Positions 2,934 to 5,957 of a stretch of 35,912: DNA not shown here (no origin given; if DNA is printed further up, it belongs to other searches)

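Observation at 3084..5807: Single-polypeptide fusion of a class-III aminotransferase with an acyl-ACP-reductase-like domain (possible thioester-to-amine module)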

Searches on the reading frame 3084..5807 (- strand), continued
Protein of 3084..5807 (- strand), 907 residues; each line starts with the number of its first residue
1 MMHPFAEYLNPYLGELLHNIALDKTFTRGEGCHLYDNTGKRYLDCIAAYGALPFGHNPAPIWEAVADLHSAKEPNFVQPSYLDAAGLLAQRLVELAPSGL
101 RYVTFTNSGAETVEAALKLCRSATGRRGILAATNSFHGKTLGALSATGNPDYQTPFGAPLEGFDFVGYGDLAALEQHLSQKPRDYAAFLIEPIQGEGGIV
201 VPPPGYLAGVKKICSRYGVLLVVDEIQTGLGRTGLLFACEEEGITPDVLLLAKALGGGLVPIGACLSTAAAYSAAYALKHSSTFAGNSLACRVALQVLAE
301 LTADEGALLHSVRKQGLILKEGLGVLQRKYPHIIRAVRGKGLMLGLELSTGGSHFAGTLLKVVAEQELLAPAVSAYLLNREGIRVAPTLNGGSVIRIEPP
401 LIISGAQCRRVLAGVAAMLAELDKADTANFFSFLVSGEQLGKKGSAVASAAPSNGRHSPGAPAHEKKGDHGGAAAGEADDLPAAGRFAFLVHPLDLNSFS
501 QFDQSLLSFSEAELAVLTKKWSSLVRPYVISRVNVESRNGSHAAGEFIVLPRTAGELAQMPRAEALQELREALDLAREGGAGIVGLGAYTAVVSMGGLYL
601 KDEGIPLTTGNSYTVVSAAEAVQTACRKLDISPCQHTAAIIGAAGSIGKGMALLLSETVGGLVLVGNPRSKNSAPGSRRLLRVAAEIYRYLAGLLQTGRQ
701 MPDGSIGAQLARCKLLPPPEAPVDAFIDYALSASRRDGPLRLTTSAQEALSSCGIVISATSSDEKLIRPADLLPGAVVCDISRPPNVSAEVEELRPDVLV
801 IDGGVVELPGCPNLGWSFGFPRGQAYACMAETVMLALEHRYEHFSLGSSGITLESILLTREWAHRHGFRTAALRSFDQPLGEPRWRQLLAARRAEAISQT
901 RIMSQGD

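Call 21: find_related_loci(query=A1, collection=genome_contigs, flank=10000)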
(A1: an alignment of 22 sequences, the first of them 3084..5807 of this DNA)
Query A1 (907 aa) in genome_contigs; peptide patterns used: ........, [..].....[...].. (x = any residue, [..] = any of these).
600 stretches matched a pattern (row limit reached: there are more); 597 encode a relative of the query (tblastn E <= 1e-3); the best 80 are kept; 80 distinct loci.
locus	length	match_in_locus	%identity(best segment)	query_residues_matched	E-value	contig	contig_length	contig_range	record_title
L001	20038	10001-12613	58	1-893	0e+0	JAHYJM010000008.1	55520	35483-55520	MAG: Bacillota bacterium isolate KA22 NODE_348_length_55520_cov_5.168180, whole genome shotgun sequence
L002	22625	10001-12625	50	2-901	0e+0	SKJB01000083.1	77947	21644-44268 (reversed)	MAG: Limnochordia bacterium isolate CSBr16_88 CSBr16-41, whole genome shotgun sequence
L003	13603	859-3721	47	2-892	0e+0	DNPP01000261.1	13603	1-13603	MAG TPA_asm: Bacillota bacterium isolate UBA8346 contig_4394, whole genome shotgun sequence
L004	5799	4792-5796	67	1-335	7e-146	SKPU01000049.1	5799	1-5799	MAG: Syntrophomonadaceae bacterium isolate CSSed162cmA_393 CSSed16-2cmA-67934, whole genome shotgun sequence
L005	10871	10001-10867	64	2-291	1e-109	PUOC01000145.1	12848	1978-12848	MAG: Clostridiales bacterium isolate B1Sed10_159 B1-Sed10-C6335, whole genome shotgun sequence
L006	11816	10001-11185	40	5-421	1e-85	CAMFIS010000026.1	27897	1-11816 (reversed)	MAG: uncultured Fimbriimonas sp. isolate SRR9109409_bin.5_metaWRAP_v1.3_MAG genome assembly, contig: ERZ12289983.826, wh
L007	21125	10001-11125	42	28-423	6e-81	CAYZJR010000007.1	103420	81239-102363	MAG TPA_asm: uncultured Candidatus Obscuribacterales bacterium isolate SRP287051_co1_159 genome assembly, contig: NODE_4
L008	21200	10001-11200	39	5-411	8e-81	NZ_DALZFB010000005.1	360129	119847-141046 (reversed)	MAG: Pseudescherichia sp. isolate CTOTU46913 NODE_10_length_360129_cov_14.655801, whole genome shotgun sequence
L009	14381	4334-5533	38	5-411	4e-80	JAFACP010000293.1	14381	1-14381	MAG: Proteobacteria bacterium isolate OH_SBB_50 k127_888730, whole genome shotgun sequence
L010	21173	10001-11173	41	7-407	4e-79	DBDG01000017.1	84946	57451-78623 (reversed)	MAG TPA_asm: Lachnospiraceae bacterium UBA938 UBA938_contig_3408, whole genome shotgun sequence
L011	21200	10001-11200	38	5-411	1e-77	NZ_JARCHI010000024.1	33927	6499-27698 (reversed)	Enterobacter pasteurii strain A-8 NODE_24_covk_22.355120_covr_63.882_cutoff_34, whole genome shotgun sequence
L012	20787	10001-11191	37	5-421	3e-77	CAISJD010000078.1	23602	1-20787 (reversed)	MAG: uncultured Chthonomonas sp. isolate LaPlata-b_bin-0775 genome assembly, contig: bin-0775:078/211, whole genome shot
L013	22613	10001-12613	35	6-877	2e-154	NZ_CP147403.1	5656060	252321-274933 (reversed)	Metabacillus rhizosphaerae strain FJAT-53654 chromosome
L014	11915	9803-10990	39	5-421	1e-73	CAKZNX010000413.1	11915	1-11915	MAG TPA_asm: uncultured bacterium isolate SRR5214706_bin.3_CONCOCT_v1.1_MAG genome assembly, contig: ERZ1744544.2535, wh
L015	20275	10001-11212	43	5-412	2e-84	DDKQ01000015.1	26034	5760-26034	MAG TPA_asm: Candidatus Subteraquimicrobium carltonvillense isolate UBA2594 UBA2594_contig_263, whole genome shotgun seq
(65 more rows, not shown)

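Call 22: find_encoding_contigs(protein=P0055, flank=8000, max_places=2)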
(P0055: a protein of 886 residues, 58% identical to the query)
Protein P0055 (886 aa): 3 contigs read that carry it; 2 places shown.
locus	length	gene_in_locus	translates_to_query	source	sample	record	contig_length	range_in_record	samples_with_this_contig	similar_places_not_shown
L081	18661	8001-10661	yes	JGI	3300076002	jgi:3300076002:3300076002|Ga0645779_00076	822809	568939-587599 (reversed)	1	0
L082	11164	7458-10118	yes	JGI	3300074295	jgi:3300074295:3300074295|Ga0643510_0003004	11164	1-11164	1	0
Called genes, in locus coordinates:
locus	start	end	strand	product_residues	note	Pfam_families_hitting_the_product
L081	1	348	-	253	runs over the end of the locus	PF07685:GATase_3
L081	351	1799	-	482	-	PF08245:Mur_ligase_M, PF08353:MurT_C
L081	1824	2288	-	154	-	PF00571:CBS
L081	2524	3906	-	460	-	PF17651:Raco_middle, PF14574:RACo_C_ter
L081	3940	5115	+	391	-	PF07995:GSDH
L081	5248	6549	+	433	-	PF05193:Peptidase_M16_C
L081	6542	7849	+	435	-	PF00675:Peptidase_M16, PF05193:Peptidase_M16_C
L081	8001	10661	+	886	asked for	PF00202:Aminotran_3, PF01488:Shikimate_DH (weak)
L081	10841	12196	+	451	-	PF00587:tRNA-synt_2b, PF03129:HGTP_anticodon, PF09180:ProRS-C_1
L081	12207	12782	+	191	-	PF01812:5-FTHF_cyc-lig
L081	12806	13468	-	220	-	PF00440:TetR_N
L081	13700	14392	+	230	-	PF00149:Metallophos, PF12850:Metallophos_2 (faint)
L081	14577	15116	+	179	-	PF01257:2Fe-2S_thioredx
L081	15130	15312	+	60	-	-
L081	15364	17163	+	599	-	PF01512:Complex1_51K, PF10589:NADH_4Fe-4S, PF12838:Fer4_7 (weak), PF00037:Fer4, PF12797:Fer4_2 (weak), PF12837:Fer4_6 (weak), PF13237:Fer4_10, PF14697:Fer4_21, +1 more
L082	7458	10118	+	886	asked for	PF00202:Aminotran_3, PF01488:Shikimate_DH (weak)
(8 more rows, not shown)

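Call 23: find_encoding_contigs(protein=P0093, flank=8000, max_places=2)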
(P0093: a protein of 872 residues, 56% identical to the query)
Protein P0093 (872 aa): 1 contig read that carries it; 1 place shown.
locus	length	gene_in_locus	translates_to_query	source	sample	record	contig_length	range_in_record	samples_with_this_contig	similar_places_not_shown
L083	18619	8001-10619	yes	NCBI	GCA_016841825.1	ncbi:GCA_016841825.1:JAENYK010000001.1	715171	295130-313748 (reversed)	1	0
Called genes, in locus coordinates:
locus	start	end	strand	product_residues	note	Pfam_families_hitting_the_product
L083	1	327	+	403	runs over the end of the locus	PF00999:Na_H_Exchanger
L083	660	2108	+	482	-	PF00890:FAD_binding_2 (weak), PF01266:DAO, PF05834:Lycopene_cycl (faint), PF07992:Pyr_redox_2 (faint), PF13450:NAD_binding_8 (weak), PF04324:Fer2_BFD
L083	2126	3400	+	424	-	PF00070:Pyr_redox (faint), PF00890:FAD_binding_2 (faint), PF01266:DAO (faint), PF03486:HI0933_like (faint), PF07992:Pyr_redox_2, PF12831:FAD_oxidored (weak), PF13450:NAD_binding_8 (faint), PF13738:Pyr_redox_3 (weak)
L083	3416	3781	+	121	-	PF07892:DUF1667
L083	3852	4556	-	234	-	-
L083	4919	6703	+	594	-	PF08439:Peptidase_M3_N, PF01432:Peptidase_M3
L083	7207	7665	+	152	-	PF06803:DUF1232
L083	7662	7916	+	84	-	-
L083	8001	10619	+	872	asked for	PF00202:Aminotran_3, PF01488:Shikimate_DH (faint)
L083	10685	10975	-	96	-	-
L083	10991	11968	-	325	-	PF01145:Band_7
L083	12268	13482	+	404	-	PF07690:MFS_1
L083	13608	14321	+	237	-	PF05489:Phage_tail_X (faint), PF23446:LysM1_NFP_LYK (faint), PF23457:LysM2_NFP (faint), PF23472:LysM2_CERK1_LYK3_4_5 (faint), PF23473:LysM3_LYK4_5 (faint), PF23577:LysM_RLK (faint), PF01476:LysM, PF01476:LysM, +1 more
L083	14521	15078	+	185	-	PF02915:Rubrerythrin, PF21349:RUBY_RBDX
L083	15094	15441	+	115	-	PF01880:Desulfoferrodox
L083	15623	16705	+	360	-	PF01494:FAD_binding_3 (faint)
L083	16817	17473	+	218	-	PF06508:QueC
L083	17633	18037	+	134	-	PF00293:NUDIX, PF14815:NUDIX_4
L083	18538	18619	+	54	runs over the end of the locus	-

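Call 24: find_encoding_contigs(protein=P0005, flank=8000, max_places=2)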
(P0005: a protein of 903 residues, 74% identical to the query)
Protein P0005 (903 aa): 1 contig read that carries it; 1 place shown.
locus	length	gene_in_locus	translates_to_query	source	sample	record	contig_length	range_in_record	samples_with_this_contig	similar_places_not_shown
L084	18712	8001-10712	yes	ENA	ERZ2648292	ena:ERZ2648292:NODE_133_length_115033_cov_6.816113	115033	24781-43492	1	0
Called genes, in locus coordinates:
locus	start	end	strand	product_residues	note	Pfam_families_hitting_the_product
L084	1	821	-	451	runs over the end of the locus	PF03448:MgtE_N, PF00571:CBS, PF01769:MgtE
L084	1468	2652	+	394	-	PF13439:Glyco_transf_4, PF13579:Glyco_trans_4_4, PF20706:GT4-conflict, PF00534:Glycos_transf_1, PF13692:Glyco_trans_1_4, PF13524:Glyco_trans_1_2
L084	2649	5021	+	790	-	-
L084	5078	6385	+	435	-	PF05193:Peptidase_M16_C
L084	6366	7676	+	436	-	PF00675:Peptidase_M16, PF05193:Peptidase_M16_C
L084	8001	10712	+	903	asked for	PF00202:Aminotran_3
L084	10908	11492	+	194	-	-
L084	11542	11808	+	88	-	PF10719:ComFB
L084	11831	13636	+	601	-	PF20250:FapA_N, PF03961:FapA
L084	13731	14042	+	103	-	PF04316:FlgM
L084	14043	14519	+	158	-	-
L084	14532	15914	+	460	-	PF00460:Flg_bb_rod (faint), PF22638:FlgK_D1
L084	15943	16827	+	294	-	PF00669:Flagellin_N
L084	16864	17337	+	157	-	PF02623:FliW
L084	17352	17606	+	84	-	PF02599:CsrA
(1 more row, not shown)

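Call 32: find_encoding_contigs(protein=P0036, flank=8000, max_places=1)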
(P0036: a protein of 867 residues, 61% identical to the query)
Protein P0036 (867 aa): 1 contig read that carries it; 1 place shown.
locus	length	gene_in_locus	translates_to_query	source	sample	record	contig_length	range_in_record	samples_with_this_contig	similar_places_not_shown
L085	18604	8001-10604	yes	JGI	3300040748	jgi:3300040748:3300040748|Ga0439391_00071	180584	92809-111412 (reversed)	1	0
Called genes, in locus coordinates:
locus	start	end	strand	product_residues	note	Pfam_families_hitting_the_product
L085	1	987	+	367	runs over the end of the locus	PF00365:PFK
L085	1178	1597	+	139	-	PF05168:HEPN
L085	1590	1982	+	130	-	PF01909:NTP_transf_2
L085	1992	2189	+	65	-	PF18480:DUF5615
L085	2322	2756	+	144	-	PF13439:Glyco_transf_4, PF13579:Glyco_trans_4_4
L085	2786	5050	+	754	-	-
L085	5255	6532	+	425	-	PF05193:Peptidase_M16_C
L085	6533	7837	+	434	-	PF00675:Peptidase_M16, PF05193:Peptidase_M16_C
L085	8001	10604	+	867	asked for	PF00202:Aminotran_3, PF01488:Shikimate_DH (faint)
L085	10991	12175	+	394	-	PF00817:IMS, PF11798:IMS_HHH (weak), PF21999:IMS_HHH_1 (weak), PF11799:IMS_C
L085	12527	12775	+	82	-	PF21699:TM1266-like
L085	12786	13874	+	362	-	PF04055:Radical_SAM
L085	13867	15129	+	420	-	PF00009:GTP_EFTU (faint), PF00350:Dynamin_N (faint), PF01926:MMR_HSR1, PF02421:FeoB_N (weak), PF03193:RsgA_GTPase (faint), PF18128:HydF_dimer, PF18133:HydF_tetramer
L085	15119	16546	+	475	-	PF04055:Radical_SAM, PF06968:BATS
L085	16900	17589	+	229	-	PF06912:DUF1275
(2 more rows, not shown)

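Call 33: find_encoding_contigs(protein=P0089, flank=8000, max_places=1)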
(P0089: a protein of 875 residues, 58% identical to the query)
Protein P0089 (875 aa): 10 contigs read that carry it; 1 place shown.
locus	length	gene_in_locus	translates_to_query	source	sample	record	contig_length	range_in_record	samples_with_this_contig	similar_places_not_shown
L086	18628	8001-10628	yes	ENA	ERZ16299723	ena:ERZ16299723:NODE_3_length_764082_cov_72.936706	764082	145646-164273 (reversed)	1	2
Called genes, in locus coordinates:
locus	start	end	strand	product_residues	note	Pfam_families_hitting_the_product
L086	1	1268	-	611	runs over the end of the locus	PF00111:Fer2, PF17650:RACo_linker, PF17651:Raco_middle, PF14574:RACo_C_ter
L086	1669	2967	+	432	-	PF05193:Peptidase_M16_C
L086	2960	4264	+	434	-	PF00675:Peptidase_M16, PF05193:Peptidase_M16_C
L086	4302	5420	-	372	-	PF01966:HD, PF13487:HD_5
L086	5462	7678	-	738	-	PF13646:HEAT_2 (faint)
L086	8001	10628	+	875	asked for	PF00202:Aminotran_3, PF01488:Shikimate_DH (weak)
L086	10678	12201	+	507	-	PF00587:tRNA-synt_2b, PF03129:HGTP_anticodon, PF09180:ProRS-C_1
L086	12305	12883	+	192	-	PF01812:5-FTHF_cyc-lig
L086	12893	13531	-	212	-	PF21313:EthR_C (faint), PF00440:TetR_N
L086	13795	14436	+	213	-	PF00149:Metallophos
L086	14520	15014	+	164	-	PF01257:2Fe-2S_thioredx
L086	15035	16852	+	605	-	PF01257:2Fe-2S_thioredx (weak), PF01512:Complex1_51K, PF10589:NADH_4Fe-4S, PF00037:Fer4, PF12797:Fer4_2 (weak), PF12838:Fer4_7 (weak), PF13237:Fer4_10, PF14697:Fer4_21, +3 more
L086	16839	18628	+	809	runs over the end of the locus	PF00111:Fer2, PF13510:Fer2_4, PF10588:NADH-G_4Fe-4S_3, PF12838:Fer4_7 (weak), PF22117:Fer4_Nqo3 (weak), PF00037:Fer4 (weak), PF04879:Molybdop_Fe4S4, PF00384:Molybdopterin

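Call 34: find_encoding_contigs(protein=P0101, flank=8000, max_places=1)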
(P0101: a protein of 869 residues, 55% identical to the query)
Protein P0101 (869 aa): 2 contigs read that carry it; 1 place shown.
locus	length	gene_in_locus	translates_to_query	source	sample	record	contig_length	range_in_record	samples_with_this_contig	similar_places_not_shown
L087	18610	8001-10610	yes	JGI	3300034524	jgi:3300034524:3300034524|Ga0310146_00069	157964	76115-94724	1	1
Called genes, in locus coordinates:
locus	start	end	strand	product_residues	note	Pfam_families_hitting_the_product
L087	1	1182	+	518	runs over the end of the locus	PF02541:Ppx-GppA, PF21447:Ppx-GppA_III, PF01966:HD (weak)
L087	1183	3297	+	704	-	PF13089:PP_kinase_N, PF02503:PP_kinase, PF17941:PP_kinase_C_1, PF13091:PLDc_2 (faint), PF13090:PP_kinase_C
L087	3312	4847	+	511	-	PF02541:Ppx-GppA, PF21447:Ppx-GppA_III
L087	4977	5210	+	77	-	-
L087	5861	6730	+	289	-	PF18937:DUF5685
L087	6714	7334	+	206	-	PF00226:DnaJ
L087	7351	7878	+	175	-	-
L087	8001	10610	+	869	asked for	PF00202:Aminotran_3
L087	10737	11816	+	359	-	PF00753:Lactamase_B, PF23023:Anti-Pycsar_Apyc1 (weak), PF02805:Ada_Zn_binding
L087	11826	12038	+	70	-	PF11213:DUF3006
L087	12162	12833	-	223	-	PF04972:BON, PF21937:Yop-YscD_ppl_2nd (faint), PF04972:BON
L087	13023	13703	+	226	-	PF00730:HhH-GPD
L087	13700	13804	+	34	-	-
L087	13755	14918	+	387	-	-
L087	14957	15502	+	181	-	PF02618:YceG (faint)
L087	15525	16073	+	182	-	PF10050:DUF2284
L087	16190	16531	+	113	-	PF02579:Nitro_FeMo-Co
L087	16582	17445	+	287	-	PF01656:CbiA, PF10609:ParA, PF13614:AAA_31, PF12837:Fer4_6 (weak), PF14697:Fer4_21, PF12838:Fer4_7 (weak), PF13187:Fer4_9 (weak), PF00037:Fer4 (weak), +5 more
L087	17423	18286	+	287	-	PF00009:GTP_EFTU (faint), PF01656:CbiA, PF13614:AAA_31 (faint), PF12838:Fer4_7 (faint), PF13187:Fer4_9 (faint), PF14697:Fer4_21 (weak), PF00037:Fer4 (weak), PF10609:ParA (weak), +4 more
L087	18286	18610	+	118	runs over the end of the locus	PF02579:Nitro_FeMo-Co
